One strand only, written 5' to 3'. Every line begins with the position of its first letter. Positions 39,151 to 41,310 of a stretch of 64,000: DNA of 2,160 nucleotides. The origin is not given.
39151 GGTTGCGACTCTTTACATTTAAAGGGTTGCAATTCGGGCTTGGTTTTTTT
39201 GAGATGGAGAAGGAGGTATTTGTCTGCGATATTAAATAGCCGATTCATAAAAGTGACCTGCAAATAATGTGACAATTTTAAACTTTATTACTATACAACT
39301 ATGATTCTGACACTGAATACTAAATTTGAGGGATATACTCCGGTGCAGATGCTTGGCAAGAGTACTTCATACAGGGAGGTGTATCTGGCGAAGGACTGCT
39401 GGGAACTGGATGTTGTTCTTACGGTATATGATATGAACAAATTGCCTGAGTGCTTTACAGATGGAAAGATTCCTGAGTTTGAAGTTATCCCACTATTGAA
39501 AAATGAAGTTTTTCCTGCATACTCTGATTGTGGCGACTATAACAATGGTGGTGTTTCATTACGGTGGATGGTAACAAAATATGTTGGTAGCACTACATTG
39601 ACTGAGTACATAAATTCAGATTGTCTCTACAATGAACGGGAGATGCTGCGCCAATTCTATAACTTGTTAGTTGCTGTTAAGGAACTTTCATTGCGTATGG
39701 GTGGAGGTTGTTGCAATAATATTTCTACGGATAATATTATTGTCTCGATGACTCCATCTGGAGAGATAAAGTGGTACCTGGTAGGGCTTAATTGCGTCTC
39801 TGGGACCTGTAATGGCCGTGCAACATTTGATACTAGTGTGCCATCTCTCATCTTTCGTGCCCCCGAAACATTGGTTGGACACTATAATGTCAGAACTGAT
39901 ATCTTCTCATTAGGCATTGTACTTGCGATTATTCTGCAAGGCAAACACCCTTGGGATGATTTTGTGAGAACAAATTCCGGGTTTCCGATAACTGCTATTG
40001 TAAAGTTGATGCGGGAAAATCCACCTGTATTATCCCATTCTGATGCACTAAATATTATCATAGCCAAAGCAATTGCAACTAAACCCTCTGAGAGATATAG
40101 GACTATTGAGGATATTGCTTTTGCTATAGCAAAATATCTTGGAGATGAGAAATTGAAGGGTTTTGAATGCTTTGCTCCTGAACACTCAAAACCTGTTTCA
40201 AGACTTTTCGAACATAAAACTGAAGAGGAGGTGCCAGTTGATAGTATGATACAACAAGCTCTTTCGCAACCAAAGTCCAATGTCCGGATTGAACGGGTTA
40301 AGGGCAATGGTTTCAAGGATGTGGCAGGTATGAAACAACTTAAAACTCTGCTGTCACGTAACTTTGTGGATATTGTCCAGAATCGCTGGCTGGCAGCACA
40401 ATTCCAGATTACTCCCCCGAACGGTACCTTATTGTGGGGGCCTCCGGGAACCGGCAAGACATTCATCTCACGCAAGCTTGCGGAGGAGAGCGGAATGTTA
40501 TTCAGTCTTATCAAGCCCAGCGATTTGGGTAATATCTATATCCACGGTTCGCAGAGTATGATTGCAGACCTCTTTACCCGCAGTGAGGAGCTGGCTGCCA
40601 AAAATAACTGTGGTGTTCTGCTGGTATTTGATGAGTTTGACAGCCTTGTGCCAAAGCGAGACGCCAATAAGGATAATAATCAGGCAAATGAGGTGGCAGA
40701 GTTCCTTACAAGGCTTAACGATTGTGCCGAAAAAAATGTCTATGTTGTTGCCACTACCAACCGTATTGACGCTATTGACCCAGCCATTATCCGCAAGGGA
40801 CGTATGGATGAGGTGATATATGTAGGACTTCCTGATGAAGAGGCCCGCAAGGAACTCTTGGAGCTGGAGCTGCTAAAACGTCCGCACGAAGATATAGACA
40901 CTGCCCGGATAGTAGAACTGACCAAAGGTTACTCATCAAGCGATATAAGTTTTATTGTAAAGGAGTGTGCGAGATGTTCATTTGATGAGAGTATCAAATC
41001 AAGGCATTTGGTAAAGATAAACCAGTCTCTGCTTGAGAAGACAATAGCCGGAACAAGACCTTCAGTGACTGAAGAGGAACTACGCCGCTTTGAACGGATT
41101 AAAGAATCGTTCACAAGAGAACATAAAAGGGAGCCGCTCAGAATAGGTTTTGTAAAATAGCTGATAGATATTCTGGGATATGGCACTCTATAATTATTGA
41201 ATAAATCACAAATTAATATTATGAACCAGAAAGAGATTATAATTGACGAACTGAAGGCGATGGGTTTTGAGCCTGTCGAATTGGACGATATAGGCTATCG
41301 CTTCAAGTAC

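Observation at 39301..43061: Five-gene accessory cassette built around a dead-kinase/AAA+ fusion: candidate undescribed (conflict/defence-type?) system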

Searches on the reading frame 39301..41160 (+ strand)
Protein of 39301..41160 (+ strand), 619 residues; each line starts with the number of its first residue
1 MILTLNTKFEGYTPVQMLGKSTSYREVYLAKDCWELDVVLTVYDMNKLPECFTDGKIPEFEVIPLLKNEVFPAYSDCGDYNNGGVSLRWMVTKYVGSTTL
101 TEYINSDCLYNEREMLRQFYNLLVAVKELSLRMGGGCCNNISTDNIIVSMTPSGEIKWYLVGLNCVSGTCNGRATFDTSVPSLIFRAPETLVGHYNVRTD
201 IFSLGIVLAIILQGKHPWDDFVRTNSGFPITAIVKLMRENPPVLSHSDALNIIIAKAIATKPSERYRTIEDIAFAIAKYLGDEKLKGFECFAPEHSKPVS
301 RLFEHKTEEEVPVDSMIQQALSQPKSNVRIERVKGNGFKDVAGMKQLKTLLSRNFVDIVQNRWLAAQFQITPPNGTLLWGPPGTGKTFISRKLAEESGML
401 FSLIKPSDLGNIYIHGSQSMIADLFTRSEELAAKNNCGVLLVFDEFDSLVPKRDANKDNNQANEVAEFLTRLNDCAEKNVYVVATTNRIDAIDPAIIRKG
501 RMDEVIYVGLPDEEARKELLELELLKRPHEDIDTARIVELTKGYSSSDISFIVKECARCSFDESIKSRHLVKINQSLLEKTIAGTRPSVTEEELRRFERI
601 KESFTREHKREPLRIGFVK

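Call 3: search_protein_families(library=pfam, proteins=[window:39301-41160:+], max_evalue=1)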
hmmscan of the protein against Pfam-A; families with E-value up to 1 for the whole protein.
window:39301-41160:+ (619 aa): 18 families
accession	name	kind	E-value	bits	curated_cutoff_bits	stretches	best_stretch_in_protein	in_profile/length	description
PF00004.35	AAA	-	9.6e-28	97.7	21.2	1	377-510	2-131/131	ATPase family associated with various cellular activities (AAA)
PF00069.31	Pkinase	-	1e-10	41.9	31.7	1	88-267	73-253/263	Protein kinase domain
PF17862.7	AAA_lid_3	-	1.3e-05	25.1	27.2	1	531-567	1-37/45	AAA+ lid domain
PF13191.12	AAA_16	-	0.0003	21.8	32.6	1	373-478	24-132/167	AAA ATPase domain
PF13401.12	AAA_22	-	0.00053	20.8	27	1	376-397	8-29/130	AAA domain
PF13238.12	AAA_18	-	0.0031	18.4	29.4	1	378-483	3-77/128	AAA domain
PF07728.20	AAA_5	-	0.0043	17.5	22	1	376-395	2-21/139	AAA domain (dynein-related subfamily)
PF13207.12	AAA_17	-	0.0055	17.4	27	1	380-399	2-21/136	AAA domain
PF13671.12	AAA_33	-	0.0072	17.1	27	1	377-420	3-33/143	AAA domain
PF13481.12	AAA_25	-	0.0096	16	27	0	376-394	36-54/195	AAA domain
PF07714.23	PK_Tyr_Ser-Thr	-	0.022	14.5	23.1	1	139-266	126-249/258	Protein tyrosine and serine/threonine kinase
PF00910.28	RNA_helicase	-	0.032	15.2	21.5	1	377-429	2-51/105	RNA helicase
PF13479.12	AAA_24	-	0.033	14.5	27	1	377-486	6-130/195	AAA domain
PF13086.12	AAA_11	-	0.078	13.2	27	1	367-394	11-38/257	AAA domain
PF05496.18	RuvB_N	-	0.12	12.6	27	1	365-399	25-59/159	Holliday junction DNA helicase RuvB P-loop domain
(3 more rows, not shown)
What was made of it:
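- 39301..41160 (+): Gene 1: a 619-aa fusion of a Hanks-type pseudokinase with a single classic-clade AAA+ ATPase. Pfam gives Pkinase 41.9 bits (cut-off 31.7), AAA 97.7 bits and AAA_lid_3 (call 3).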

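Call 4: search_protein_families(library=padloc, proteins=[window:39301-41160:+], max_evalue=1)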
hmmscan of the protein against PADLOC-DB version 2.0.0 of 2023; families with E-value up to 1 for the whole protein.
window:39301-41160:+ (619 aa): 31 families (the best 25 are shown)
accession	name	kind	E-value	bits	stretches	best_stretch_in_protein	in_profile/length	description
PDLC02196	IetA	-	8.8e-24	82.6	1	353-595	102-338/374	-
PDLC02195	IetA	-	4.4e-21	73.6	1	365-590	129-346/395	-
PDLC00915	TRIP13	-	3.9e-16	57.3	1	367-524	56-224/302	TRIP13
PDLC04232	IetA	-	3.4e-15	54.3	1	314-561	58-297/330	-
PDLC04047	PD-T4-6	-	7.9e-14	49.5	1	59-288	61-281/327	-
PDLC00914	TRIP13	-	8.4e-14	49.7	1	382-574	80-289/302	TRIP13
PDLC04057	PD-T4-6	-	8.2e-12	42.9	1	76-285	75-276/443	-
PDLC04053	PD-T4-6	-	1.4e-11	42.4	1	88-289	84-281/311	-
PDLC03920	MkoA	-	1.3e-10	38.3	2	89-282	87-280/1112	-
PDLC04043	PD-T4-6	-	3.5e-09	34.2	1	185-284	182-282/452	-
PDLC04231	IetA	-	5.7e-09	34.2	1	372-500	116-238/262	-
PDLC04048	PD-T4-6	-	9.4e-09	33.1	1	88-282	86-275/354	-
PDLC04039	PD-T4-6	-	1.8e-08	31.8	1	159-284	154-280/458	-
PDLC04060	PD-T4-6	-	2.9e-08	31.1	1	86-281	81-271/486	-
PDLC04054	PD-T4-6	-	3.5e-08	31.3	1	86-277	84-271/347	-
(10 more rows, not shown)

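Call 5: search_protein_families(library=ncbifam, proteins=[window:39301-41160:+], max_evalue=1)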
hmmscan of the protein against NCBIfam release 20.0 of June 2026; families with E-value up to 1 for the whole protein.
window:39301-41160:+ (619 aa): 27 families (the best 25 are shown)
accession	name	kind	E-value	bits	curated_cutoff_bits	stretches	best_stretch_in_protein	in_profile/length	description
TIGR01243.1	CDC48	subfamily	3e-41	141.5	802.65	1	337-605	451-730/733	CDC48 family AAA ATPase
NF003069.1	PRK03992.1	subfamily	4.3e-36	124.9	500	1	317-560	109-352/379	proteasome-activating nucleotidase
TIGR01241.2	FtsH_fam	equivalog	6.3e-34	117.7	600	1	325-584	146-405/598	ATP-dependent zinc metalloprotease FtsH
TIGR01242.2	TIGR01242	subfamily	5.3e-33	114.5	500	1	336-560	111-335/362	proteasome-activating nucleotidase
NF041006.2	cell_div_CdvC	equivalog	1.9e-29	102.8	650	1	273-604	42-368/370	cell division protein CdvC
NF047747.1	PrtsmActNtasePan2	equivalog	8.6e-29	101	700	1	339-556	151-368/397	proteasome-activating nucleotidase Pan2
NF008004.0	PRK10733.1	equivalog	3.8e-27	94.6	1008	1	322-561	133-373/644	ATP-dependent zinc metalloprotease FtsH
NF047748.1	PrtsmActNtasePan1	equivalog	1.8e-25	89.8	750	1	329-557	138-366/405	proteasome-activating nucleotidase Pan1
TIGR03689.1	pup_AAA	equivalog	1.4e-24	86.7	504.75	1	325-524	168-378/512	proteasome ATPase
NF042959.1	IteA_antiphage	equivalog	4.2e-22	78.8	510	1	353-600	105-346/367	anti-phage ATPase IteA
NF033483.0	PknB_PASTA_kin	equivalog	8.3e-08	31.7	450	1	84-319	79-307/563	Stk1 family PASTA domain-containing Ser/Thr kinase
NF047741.1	antiphage_MADS6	equivalog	1.2e-06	27.3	460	1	185-287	368-468/612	methylation-associated defense system protein kinase MAD6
NF009651.0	PRK13184.1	equivalog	4.5e-06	24.9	839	1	185-281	197-292/932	serine/threonine-protein kinase PknD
TIGR03922.1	T7SS_EccA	equivalog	2e-05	23.4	466.65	1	374-485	313-423/557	type VII secretion AAA-ATPase EccA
TIGR02928.1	TIGR02928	subfamily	6.1e-05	22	181.3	2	371-396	38-63/366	orc1/cdc6 family replication initiation protein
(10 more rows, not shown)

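Call 6: find_homologous_proteins(query=window:39301-41160:+, max_evalue=0.00001)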
Query window:39301-41160:+ (619 aa): 2385 proteins with E <= 0.00001 among 8000 candidates; the best 120 are listed.
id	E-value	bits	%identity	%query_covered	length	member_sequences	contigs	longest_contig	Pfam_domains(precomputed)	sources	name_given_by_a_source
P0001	0.0e+0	1129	82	100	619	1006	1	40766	PF00069.32,PF00004.36,PF17862.8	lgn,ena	-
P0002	0.0e+0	1113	80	100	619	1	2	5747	PF00069.32,PF00004.36,PF17862.8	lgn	-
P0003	0.0e+0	1110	81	100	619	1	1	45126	PF00069.32,PF00004.36,PF17862.8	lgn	-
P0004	0.0e+0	1109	81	100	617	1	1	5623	PF00069.32,PF00004.36,PF17862.8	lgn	-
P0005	0.0e+0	1107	80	100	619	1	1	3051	PF00069.32,PF00004.36,PF17862.8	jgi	-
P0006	0.0e+0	1106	81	100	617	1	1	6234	PF00069.32,PF00004.36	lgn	-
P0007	0.0e+0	1106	80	100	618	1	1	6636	PF00069.32,PF00004.36,PF17862.8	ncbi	-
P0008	0.0e+0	1104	80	100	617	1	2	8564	PF00069.32,PF00004.36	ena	-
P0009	0.0e+0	1103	80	100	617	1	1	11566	PF00069.32,PF00004.36,PF17862.8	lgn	-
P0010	0.0e+0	1103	81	100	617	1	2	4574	PF00069.32,PF00004.36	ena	-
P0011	0.0e+0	1102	80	100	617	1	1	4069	PF00069.32,PF00004.36,PF17862.8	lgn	-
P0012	0.0e+0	1100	80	100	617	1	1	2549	PF00069.32,PF00004.36,PF17862.8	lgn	-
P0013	0.0e+0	1099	81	100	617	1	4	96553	PF00069.32,PF00004.36,PF17862.8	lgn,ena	-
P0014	0.0e+0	1098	80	100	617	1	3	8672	PF00069.32,PF00004.36,PF17862.8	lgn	-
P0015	0.0e+0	1096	79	100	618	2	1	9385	PF00069.32,PF00004.36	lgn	-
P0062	3.4e-297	1005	74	100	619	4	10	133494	PF00069.32,PF00004.36,PF17862.8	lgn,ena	-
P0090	3.4e-247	840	62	100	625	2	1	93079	PF07714.24,PF00069.32,PF00004.36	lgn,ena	-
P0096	4.2e-236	803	59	100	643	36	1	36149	PF00069.32,PF00004.36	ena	-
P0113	4.3e-211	720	53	100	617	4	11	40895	PF00069.32,PF00004.36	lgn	-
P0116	5.1e-202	690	51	100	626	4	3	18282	PF00069.32,PF00004.36,PF17862.8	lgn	-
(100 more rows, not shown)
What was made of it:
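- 39301..41160 (+): 2385 homologues were found (call 6).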

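Call 8: find_related_loci(query=A1, collection=genome_contigs, flank=10000)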
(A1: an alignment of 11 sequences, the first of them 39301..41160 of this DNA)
Query A1 (619 aa) in genome_contigs; peptide patterns used: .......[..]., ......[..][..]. (x = any residue, [..] = any of these).
600 stretches matched a pattern (row limit reached: there are more); 265 encode a relative of the query (tblastn E <= 1e-3); the best 80 are kept; 80 distinct loci.
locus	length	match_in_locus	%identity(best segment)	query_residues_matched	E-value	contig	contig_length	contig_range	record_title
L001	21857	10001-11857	82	1-619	0e+0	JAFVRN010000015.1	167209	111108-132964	MAG: Alistipes sp. isolate RGIG5329 Sheep_Colon-2__c1167, whole genome shotgun sequence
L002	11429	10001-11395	74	1-466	0e+0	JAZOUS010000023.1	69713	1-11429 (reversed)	MAG: Alistipes sp. isolate T1900045531_YK20190225.MAGScoT_cleanbin_000035 SGB_7727_k141_820054, whole genome shotgun seq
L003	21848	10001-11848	49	1-617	0e+0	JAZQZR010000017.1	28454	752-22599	MAG: Bacteroidales bacterium isolate T1900045151_TC20190145.MAGScoT_cleanbin_000002 SGB_4962_k141_825091, whole genome s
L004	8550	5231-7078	49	1-617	0e+0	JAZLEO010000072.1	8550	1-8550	MAG: Bacteroidales bacterium isolate T1900045013_TC20190006.MAGScoT_cleanbin_000023 SGB_4388_k141_52879, whole genome sh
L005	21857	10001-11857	64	1-619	0e+0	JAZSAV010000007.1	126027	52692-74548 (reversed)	MAG: Prevotella sp. isolate T1900044930_TS20190396.MAGScoT_cleanbin_000002 SGB_3420_k141_2174264, whole genome shotgun s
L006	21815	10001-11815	49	1-619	7e-179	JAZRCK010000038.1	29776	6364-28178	MAG: Candidatus Egerieisoma sp. isolate T1900045514_YK20190208.MAGScoT_cleanbin_000023 SGB_7589_k141_1198179, whole geno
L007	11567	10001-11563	50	1-512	5e-163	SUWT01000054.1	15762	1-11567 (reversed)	MAG: Lentimicrobiaceae bacterium isolate SIG105 NODE_17622_length_15762_cov_2.807995, whole genome shotgun sequence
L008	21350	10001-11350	41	184-617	1e-106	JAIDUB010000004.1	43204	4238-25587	MAG: Duncaniella sp. isolate SC0367_S14_3 SC0367_S14_3_contig_4, whole genome shotgun sequence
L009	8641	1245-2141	56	322-617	7e-104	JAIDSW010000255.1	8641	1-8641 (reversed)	MAG: Duncaniella sp. isolate SC0364_comb_6 SC0364_comb_6_contig_255, whole genome shotgun sequence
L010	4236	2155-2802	35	337-557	1e-30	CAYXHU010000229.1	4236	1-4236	MAG TPA_asm: uncultured Acidimicrobiia bacterium isolate binchicken_co334_108 genome assembly, contig: NODE_44052_length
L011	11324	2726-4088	33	367-565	6e-30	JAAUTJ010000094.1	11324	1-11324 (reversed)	MAG: Leptolyngbyaceae cyanobacterium SM1_3_5 NODE_2464_length_11324_cov_2.143967, whole genome shotgun sequence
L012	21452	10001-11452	29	337-604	4e-29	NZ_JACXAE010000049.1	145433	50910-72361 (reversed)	Iningainema tapete BLCC-T55 NODE_24_length_145433_cov_25.689617, whole genome shotgun sequence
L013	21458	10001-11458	30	336-589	2e-29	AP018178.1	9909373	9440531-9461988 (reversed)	Calothrix sp. NIES-2100 DNA, nearly complete genome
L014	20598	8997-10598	31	338-603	2e-29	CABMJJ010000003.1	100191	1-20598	uncultured archaeon isolate LFW-283_2 genome assembly, contig: LFW2832_11, whole genome shotgun sequence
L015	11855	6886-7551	31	333-557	7e-29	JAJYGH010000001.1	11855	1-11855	MAG: Chloroflexi bacterium isolate DBS1-3.bin120 NODE_10945_length_11855_cov_17.3811, whole genome shotgun sequence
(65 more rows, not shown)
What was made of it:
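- Tried and rejected: Species-genome scan (call 8).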

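Call 11: find_encoding_contigs(protein=P0001, flank=10000, max_places=4)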
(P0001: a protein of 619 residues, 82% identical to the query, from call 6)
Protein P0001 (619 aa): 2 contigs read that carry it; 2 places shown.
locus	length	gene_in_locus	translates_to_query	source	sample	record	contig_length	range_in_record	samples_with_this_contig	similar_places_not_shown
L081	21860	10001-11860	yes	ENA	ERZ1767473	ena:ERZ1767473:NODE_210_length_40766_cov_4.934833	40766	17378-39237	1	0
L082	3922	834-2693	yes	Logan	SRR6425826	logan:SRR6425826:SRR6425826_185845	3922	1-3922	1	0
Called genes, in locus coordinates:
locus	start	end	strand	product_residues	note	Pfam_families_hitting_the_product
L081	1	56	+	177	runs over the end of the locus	-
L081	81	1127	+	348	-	-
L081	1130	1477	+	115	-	-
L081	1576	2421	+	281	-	PF13353:Fer4_12, PF04055:Radical_SAM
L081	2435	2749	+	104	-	-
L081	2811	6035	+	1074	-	PF13424:TPR_12 (faint), PF12770:CHAT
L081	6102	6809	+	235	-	-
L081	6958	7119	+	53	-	-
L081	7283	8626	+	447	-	-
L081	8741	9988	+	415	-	-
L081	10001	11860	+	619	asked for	PF00069:Pkinase, PF00004:AAA, PF17862:AAA_lid_3 (weak)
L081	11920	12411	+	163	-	-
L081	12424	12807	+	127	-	-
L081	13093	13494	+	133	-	-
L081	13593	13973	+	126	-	-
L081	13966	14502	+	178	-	PF22784:PTP-SAK, PF22785:Tc-R-P, PF00782:DSPc, PF00102:Y_phosphatase (weak), PF22741:PTP-NADK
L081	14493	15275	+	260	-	PF02146:SIR2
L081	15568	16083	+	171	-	-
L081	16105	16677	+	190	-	-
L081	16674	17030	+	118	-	-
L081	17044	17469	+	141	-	-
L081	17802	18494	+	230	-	PF00293:NUDIX, PF14815:NUDIX_4 (faint), PF19368:WHD_AraR, PF21906:WHD_NrtR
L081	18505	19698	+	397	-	PF03747:ADP_ribosyl_GH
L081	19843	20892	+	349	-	-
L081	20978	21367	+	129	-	-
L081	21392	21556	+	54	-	-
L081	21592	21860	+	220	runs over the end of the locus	PF08010:Phage_30_3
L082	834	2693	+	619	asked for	PF00069:Pkinase, PF00004:AAA, PF17862:AAA_lid_3 (weak)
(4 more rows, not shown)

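Call 12: find_encoding_contigs(protein=P0090, flank=10000, max_places=3)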
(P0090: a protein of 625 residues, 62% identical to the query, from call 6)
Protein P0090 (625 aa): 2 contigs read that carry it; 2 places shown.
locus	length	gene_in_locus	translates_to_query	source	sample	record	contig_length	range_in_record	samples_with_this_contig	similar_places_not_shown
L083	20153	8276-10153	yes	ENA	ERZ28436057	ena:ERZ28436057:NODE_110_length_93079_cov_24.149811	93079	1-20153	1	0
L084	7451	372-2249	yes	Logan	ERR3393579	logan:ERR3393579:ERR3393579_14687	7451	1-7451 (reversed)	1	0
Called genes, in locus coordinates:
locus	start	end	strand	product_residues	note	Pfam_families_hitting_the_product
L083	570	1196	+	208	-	-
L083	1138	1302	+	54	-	-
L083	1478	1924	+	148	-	-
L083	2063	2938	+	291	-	-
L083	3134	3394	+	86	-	PF03788:LrgA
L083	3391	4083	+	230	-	PF04172:LrgB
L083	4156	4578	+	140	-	-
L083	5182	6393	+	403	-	PF01676:Metalloenzyme, PF10143:PhosphMutase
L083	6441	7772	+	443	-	PF14821:Thr_synth_N, PF00291:PALP, PF24857:THR4_C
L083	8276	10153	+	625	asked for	PF00069:Pkinase, PF07714:PK_Tyr_Ser-Thr (weak), PF00004:AAA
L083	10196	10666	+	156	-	-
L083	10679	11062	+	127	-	-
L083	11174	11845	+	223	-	-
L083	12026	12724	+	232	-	PF00293:NUDIX, PF19368:WHD_AraR, PF21906:WHD_NrtR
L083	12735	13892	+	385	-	PF03747:ADP_ribosyl_GH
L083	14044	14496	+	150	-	PF06803:DUF1232 (faint)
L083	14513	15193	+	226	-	PF00481:PP2C, PF13672:PP2C_2, PF07228:SpoIIE (weak)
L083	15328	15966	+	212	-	PF00092:VWA (weak)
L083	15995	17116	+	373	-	PF14903:WG_beta_rep (faint)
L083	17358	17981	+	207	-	PF14681:UPRTase, PF00156:Pribosyltran (faint)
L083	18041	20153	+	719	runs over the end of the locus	PF05970:PIF1 (weak), PF09848:SLFN-g3_helicase (weak), PF13245:AAA_19, PF13604:AAA_30, PF13538:UvrD_C_2, PF22721:TBP-TOTE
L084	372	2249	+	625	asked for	PF00069:Pkinase, PF07714:PK_Tyr_Ser-Thr (weak), PF00004:AAA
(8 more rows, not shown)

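Call 14: find_encoding_contigs(protein=P0062, flank=10000, max_places=3)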
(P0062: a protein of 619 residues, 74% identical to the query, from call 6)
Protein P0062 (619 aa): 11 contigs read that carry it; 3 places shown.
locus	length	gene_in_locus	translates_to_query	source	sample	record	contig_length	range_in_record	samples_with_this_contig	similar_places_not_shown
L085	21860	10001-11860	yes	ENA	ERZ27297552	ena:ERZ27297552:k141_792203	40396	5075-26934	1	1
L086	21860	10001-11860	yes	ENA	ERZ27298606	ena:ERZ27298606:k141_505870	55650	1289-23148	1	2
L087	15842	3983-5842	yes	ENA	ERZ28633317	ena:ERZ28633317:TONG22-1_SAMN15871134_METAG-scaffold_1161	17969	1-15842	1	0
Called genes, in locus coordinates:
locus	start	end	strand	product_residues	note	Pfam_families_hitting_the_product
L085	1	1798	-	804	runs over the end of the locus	PF04023:FeoA, PF01926:MMR_HSR1, PF02421:FeoB_N, PF17910:FeoB_Cyto, PF07670:Gate, PF07664:FeoB_C, PF07670:Gate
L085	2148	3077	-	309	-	PF01548:DEDD_Tnp_IS110, PF02371:Transposase_20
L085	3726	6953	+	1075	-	PF00515:TPR_1 (faint), PF07719:TPR_2 (faint), PF12770:CHAT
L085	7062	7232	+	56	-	-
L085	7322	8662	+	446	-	-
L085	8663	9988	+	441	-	-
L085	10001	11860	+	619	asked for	PF00069:Pkinase, PF00004:AAA, PF17862:AAA_lid_3 (weak)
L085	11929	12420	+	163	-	-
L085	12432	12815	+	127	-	-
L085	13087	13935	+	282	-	-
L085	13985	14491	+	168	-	-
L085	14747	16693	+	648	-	PF13328:HD_4, PF01966:HD (faint), PF04607:RelA_SpoT, PF02824:TGS, PF28438:RelA_RIS (weak), PF13291:ACT_4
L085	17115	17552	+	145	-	-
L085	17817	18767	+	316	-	-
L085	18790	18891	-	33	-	-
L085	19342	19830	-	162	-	PF04542:Sigma70_r2, PF08281:Sigma70_r4_2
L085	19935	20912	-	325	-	PF22558:REase-ARP, PF20796:PDDEXK_13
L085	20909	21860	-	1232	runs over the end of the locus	PF04326:SLFN_AlbA_2 (weak)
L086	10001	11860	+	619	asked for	PF00069:Pkinase, PF00004:AAA, PF17862:AAA_lid_3 (weak)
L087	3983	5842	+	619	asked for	PF00069:Pkinase, PF00004:AAA, PF17862:AAA_lid_3 (weak)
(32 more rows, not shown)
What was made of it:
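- Relatives sit beside CHAT, SIR2, REase-type and SLFN/AlbA genes and an IS110 transposase (calls 11, 14).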

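Call 15: find_encoding_contigs(protein=P0113, flank=10000, max_places=3)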
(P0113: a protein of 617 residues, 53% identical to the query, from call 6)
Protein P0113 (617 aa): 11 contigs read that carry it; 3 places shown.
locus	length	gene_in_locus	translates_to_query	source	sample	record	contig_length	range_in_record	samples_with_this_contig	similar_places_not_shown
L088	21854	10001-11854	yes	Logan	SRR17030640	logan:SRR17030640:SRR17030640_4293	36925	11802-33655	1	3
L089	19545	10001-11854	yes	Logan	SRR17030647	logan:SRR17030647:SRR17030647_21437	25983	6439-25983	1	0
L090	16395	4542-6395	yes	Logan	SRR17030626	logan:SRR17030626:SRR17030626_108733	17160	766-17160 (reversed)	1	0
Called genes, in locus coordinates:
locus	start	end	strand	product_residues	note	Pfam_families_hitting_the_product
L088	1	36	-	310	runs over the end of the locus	PF04473:DUF553 (weak), PF01841:Transglut_core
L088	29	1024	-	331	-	PF00069:Pkinase (weak)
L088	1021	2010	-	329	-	PF00069:Pkinase, PF07714:PK_Tyr_Ser-Thr (weak)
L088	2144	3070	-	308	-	-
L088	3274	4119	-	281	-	-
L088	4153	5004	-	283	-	-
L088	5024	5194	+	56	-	-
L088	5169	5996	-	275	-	-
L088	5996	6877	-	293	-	PF01435:Peptidase_M48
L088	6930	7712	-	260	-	PF01435:Peptidase_M48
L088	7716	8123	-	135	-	-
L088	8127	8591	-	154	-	PF05128:DUF697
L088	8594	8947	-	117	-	-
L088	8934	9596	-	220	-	-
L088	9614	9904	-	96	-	-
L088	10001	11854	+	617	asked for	PF00069:Pkinase (weak), PF00004:AAA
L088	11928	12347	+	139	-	-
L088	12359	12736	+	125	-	-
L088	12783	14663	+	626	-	PF13328:HD_4, PF01966:HD (weak), PF04607:RelA_SpoT, PF02824:TGS, PF28438:RelA_RIS, PF13291:ACT_4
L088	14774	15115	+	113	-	-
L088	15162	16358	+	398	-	PF14903:WG_beta_rep (faint)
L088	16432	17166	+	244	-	PF02146:SIR2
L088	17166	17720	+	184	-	PF22784:PTP-SAK, PF22785:Tc-R-P, PF05706:CDKN3 (weak), PF22741:PTP-NADK (weak)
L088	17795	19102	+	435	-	PF00149:Metallophos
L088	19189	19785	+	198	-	PF13644:DKNYY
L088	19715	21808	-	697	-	-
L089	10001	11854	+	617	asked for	PF00069:Pkinase (weak), PF00004:AAA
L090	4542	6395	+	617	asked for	PF00069:Pkinase (weak), PF00004:AAA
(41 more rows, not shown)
